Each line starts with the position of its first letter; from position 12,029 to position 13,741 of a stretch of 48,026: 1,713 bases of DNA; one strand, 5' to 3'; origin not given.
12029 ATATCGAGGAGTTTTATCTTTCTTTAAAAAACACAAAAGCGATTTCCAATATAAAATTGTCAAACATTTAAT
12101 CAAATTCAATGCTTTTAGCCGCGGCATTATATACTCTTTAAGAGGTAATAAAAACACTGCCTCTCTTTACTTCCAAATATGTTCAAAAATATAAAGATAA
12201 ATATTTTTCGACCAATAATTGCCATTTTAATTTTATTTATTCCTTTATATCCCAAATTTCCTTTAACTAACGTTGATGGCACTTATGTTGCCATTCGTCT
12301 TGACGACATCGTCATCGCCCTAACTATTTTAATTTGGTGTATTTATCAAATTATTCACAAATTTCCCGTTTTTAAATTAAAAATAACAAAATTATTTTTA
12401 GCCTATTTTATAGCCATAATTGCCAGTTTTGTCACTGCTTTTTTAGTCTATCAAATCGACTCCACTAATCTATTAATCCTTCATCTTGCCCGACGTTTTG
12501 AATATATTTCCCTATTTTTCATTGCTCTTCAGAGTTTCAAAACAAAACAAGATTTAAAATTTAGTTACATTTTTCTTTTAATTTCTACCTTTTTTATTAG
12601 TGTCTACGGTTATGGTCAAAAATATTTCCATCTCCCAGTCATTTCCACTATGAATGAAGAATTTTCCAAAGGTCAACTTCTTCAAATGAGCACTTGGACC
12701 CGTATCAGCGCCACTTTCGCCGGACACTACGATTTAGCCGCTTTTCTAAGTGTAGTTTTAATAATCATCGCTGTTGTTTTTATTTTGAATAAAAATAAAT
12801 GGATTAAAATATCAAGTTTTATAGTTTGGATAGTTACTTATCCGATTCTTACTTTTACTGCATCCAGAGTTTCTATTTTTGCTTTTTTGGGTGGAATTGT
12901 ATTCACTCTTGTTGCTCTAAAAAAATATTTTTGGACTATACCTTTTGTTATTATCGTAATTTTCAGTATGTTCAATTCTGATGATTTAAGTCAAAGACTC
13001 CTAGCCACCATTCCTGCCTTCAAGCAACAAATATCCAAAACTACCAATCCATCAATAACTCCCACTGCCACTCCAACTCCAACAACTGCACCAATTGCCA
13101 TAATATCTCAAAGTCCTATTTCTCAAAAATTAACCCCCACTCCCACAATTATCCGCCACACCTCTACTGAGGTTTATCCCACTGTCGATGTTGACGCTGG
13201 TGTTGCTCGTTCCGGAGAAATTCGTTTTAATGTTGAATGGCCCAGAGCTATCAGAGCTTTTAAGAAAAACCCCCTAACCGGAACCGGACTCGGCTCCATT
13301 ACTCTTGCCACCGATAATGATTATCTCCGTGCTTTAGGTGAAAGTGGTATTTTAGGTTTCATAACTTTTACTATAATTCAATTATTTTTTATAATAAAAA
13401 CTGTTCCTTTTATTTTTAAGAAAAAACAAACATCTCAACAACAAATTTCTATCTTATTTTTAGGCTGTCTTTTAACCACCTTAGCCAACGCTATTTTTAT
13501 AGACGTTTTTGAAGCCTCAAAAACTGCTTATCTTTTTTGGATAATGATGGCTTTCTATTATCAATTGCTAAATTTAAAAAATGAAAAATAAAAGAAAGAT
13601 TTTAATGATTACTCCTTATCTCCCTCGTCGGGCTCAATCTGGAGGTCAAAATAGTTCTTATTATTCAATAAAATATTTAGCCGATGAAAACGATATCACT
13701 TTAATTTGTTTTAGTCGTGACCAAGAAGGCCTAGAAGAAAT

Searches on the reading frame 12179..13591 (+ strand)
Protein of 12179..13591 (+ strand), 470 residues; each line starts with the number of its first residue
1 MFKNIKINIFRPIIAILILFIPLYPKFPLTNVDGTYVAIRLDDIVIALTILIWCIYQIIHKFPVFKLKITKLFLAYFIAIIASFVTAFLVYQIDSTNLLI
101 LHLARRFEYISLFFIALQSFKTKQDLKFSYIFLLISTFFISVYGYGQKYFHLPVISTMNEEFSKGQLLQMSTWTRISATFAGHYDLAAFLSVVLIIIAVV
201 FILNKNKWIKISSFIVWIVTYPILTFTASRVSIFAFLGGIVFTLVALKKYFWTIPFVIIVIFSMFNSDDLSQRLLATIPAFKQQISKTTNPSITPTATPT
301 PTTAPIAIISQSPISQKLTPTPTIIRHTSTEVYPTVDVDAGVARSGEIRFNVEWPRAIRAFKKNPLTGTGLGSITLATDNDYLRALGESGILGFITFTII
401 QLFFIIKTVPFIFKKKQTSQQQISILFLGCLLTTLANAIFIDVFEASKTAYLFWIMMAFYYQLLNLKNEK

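Call 44: search_protein_families(library=pfam, proteins=[window:12179-13591:+], max_evalue=0.001)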
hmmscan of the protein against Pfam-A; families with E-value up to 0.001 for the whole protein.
window:12179-13591:+ (470 aa): 1 family
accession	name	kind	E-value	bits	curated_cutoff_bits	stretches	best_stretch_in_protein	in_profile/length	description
PF04932.20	Wzy_C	-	4e-09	36.9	31.7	1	223-397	9-148/149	O-Antigen ligase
